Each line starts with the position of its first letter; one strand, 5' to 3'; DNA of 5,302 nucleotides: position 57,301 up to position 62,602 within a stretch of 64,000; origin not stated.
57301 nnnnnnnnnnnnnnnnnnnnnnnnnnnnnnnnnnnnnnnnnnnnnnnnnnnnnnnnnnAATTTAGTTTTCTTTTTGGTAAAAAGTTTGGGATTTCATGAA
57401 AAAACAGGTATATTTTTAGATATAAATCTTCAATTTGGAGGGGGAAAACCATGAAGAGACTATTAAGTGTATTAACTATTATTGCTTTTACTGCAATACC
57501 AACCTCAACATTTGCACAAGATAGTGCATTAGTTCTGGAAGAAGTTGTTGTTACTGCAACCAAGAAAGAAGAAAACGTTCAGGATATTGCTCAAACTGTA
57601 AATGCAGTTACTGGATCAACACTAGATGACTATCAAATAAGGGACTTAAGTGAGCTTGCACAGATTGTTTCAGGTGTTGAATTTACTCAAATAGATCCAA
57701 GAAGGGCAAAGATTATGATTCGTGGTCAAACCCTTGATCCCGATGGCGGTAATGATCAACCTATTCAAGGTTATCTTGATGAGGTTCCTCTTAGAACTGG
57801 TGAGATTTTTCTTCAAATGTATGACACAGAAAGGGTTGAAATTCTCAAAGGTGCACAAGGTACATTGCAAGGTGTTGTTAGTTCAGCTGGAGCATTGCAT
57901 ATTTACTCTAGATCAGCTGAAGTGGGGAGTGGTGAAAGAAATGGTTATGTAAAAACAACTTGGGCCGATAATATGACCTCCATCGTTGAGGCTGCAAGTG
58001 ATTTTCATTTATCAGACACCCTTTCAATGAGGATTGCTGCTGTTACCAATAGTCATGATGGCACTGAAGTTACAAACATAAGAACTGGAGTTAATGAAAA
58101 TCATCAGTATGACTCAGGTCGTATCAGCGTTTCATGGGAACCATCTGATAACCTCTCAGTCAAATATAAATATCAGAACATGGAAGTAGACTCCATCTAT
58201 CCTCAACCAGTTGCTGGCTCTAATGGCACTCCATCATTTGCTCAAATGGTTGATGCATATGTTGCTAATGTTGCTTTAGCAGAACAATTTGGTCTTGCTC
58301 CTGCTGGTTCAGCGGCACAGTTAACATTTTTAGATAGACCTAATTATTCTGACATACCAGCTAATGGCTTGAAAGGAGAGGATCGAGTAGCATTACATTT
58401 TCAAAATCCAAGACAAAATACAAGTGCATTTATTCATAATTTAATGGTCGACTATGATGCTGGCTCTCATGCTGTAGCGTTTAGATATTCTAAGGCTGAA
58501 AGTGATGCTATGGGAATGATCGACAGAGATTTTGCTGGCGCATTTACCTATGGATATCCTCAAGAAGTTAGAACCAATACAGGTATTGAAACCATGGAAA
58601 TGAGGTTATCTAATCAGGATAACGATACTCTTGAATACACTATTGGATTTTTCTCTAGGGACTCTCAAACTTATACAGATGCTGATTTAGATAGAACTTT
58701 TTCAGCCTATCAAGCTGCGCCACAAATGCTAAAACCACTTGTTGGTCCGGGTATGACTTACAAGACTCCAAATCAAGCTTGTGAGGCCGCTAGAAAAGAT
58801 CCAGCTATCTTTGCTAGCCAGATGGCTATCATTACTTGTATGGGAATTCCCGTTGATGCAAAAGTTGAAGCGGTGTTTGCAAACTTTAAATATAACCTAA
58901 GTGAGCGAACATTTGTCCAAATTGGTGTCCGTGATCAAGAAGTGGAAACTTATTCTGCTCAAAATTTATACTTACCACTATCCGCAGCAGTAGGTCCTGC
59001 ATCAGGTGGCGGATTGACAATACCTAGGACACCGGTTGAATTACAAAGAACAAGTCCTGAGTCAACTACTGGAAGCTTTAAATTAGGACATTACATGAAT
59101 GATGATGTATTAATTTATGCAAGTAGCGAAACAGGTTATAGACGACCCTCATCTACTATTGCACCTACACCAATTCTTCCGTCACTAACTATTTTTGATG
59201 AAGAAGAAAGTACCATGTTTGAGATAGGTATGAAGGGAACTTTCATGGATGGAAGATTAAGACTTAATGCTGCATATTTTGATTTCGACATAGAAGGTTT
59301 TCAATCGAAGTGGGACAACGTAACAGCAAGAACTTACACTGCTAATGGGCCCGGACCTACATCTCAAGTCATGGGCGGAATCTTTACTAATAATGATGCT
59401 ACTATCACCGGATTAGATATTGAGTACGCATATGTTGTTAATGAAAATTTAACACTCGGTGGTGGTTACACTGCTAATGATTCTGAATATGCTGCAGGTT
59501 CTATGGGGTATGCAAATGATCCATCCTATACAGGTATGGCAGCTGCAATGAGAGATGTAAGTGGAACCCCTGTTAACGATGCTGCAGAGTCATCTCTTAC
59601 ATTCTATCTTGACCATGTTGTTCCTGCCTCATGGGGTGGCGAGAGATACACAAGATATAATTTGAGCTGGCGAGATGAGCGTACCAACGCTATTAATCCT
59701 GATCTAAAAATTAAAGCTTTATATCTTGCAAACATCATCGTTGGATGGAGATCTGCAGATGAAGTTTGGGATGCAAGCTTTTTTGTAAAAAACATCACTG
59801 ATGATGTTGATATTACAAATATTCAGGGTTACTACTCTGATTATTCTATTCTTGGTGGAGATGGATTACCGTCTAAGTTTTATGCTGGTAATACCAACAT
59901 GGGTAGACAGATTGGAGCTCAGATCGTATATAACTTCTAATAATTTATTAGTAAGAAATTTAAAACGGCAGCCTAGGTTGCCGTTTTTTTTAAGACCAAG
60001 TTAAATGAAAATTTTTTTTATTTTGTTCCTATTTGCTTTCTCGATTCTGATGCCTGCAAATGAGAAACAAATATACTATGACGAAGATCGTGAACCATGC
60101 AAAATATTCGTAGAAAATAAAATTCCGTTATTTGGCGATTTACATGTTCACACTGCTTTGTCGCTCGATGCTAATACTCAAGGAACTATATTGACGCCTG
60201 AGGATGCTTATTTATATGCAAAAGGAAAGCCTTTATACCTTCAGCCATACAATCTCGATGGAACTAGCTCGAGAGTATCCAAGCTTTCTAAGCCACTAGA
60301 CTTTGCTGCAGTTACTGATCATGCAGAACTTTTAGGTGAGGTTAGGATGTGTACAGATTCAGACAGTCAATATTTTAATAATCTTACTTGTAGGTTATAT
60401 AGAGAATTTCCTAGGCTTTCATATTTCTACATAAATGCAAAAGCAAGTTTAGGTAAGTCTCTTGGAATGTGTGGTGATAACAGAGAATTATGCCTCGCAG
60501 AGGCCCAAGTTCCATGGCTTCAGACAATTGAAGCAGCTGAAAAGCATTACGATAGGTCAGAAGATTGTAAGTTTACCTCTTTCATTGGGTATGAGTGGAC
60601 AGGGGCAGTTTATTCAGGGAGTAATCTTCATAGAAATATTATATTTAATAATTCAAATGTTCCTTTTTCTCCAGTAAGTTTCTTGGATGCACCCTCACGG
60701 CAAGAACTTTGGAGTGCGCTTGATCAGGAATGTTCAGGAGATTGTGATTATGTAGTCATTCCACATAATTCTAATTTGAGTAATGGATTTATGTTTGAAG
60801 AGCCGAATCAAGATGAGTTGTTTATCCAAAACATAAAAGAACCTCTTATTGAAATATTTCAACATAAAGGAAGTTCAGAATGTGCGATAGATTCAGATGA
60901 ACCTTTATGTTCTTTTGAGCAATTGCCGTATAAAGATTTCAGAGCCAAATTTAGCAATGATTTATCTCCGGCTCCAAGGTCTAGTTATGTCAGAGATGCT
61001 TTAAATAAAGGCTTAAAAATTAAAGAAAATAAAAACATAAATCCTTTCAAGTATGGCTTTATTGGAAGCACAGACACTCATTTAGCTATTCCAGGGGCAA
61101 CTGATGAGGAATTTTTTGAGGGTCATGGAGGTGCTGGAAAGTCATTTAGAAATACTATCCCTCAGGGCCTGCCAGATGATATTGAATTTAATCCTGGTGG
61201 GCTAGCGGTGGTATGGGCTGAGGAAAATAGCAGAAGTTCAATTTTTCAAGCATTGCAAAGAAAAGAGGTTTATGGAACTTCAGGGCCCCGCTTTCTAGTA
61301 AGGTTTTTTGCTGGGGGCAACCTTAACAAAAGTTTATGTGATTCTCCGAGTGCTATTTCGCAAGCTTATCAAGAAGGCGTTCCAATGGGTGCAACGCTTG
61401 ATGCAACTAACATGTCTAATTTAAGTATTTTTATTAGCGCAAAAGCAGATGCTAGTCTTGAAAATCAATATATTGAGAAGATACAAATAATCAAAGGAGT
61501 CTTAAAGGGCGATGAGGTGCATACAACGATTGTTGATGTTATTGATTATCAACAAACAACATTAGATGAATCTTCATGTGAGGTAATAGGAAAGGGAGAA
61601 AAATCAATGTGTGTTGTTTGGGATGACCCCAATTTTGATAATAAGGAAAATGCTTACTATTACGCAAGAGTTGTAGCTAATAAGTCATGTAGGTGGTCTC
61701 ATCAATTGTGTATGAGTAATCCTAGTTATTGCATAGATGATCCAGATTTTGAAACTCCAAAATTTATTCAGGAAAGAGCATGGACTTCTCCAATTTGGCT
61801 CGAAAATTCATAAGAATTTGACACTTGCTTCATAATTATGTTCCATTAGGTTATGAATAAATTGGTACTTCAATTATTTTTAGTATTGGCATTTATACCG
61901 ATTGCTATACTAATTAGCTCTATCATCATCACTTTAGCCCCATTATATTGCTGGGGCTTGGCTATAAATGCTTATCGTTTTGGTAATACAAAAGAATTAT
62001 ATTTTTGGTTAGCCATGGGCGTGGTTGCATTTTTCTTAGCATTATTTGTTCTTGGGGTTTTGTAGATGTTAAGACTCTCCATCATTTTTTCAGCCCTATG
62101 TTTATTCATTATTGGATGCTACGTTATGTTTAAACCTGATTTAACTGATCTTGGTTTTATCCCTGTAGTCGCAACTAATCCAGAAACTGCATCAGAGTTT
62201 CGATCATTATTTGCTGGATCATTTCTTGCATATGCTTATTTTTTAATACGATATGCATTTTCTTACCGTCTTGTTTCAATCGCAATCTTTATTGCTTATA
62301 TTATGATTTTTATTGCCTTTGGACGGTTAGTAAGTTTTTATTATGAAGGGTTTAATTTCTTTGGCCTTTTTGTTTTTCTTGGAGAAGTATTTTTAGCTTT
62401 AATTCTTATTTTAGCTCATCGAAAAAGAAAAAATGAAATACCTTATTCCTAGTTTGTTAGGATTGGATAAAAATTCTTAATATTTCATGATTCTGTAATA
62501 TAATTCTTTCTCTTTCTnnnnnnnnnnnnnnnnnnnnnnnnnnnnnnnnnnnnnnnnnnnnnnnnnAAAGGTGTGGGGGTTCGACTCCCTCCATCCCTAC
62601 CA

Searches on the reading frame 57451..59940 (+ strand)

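Call 29: search_protein_families(library=ncbifam, proteins=[window:57451-59940:+], max_evalue=1e-8)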
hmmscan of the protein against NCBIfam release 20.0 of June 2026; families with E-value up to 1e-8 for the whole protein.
window:57451-59940:+ (829 aa): 1 family
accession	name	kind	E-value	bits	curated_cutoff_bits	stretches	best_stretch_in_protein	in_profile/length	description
TIGR01785.1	TonB-hemin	subfamily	1.3e-11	43.6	316.85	0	29-157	1-132/677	TonB-dependent heme/hemoglobin receptor family protein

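Call 92: search_protein_families(library=pfam, proteins=[window:57451-59940:+], max_evalue=0.01)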
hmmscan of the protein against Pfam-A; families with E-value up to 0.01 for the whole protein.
window:57451-59940:+ (829 aa): 2 families
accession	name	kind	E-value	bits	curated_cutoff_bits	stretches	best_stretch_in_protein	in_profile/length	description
PF07715.20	Plug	-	5e-11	43.5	23.9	1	43-147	2-106/107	TonB-dependent Receptor Plug Domain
PF13190.11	PDGLE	-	0.00021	21.5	27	1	3-76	3-83/102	PDGLE domain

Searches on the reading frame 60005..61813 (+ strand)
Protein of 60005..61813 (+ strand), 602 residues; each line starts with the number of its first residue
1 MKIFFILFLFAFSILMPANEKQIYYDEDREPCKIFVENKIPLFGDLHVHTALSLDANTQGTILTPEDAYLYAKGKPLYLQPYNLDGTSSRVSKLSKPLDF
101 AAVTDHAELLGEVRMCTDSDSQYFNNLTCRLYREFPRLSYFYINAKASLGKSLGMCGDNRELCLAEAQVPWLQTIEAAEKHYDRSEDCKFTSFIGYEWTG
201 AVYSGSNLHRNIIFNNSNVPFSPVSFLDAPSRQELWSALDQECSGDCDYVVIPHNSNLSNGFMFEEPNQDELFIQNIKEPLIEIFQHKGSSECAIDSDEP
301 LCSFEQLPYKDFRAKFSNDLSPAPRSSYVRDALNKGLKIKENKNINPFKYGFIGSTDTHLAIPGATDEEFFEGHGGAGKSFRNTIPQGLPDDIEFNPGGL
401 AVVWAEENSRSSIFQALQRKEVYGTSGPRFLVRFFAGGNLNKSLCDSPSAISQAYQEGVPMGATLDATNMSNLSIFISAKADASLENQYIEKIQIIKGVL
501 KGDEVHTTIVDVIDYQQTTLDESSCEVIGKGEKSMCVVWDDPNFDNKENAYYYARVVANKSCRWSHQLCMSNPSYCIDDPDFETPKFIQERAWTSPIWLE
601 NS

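Call 29: search_protein_families(library=ncbifam, proteins=[window:60005-61813:+], max_evalue=1e-8)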
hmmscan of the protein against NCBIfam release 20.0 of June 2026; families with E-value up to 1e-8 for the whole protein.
window:60005-61813:+ (602 aa): 0 families

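Call 92: search_protein_families(library=pfam, proteins=[window:60005-61813:+], max_evalue=0.01)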
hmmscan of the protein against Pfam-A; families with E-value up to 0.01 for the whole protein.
window:60005-61813:+ (602 aa): 1 family
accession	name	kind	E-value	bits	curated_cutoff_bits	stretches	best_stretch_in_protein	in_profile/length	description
PF12228.14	DUF3604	-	1.9e-154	515.8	20.4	1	38-600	3-590/591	Protein of unknown function (DUF3604)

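Call 96: find_encoding_contigs(protein=window:60005-61813:+, flank=10000, max_places=2)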
Protein window:60005-61813:+ (602 aa): no gene with exactly this product is on record in the collection.

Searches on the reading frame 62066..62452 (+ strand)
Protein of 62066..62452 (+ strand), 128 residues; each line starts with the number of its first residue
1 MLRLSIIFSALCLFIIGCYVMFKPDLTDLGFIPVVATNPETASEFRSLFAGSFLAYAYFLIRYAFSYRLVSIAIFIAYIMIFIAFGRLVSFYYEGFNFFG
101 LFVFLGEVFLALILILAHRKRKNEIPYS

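Call 29: search_protein_families(library=ncbifam, proteins=[window:62066-62452:+], max_evalue=1e-8)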
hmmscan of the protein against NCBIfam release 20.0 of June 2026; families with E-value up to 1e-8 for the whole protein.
window:62066-62452:+ (128 aa): 0 families

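Call 92: search_protein_families(library=pfam, proteins=[window:62066-62452:+], max_evalue=0.01)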
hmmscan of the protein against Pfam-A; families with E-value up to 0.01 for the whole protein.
window:62066-62452:+ (128 aa): 1 family
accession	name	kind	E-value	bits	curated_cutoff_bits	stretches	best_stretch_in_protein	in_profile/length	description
PF14248.12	DUF4345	-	5.9e-10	39.6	26.5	1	2-117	2-118/119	Domain of unknown function (DUF4345)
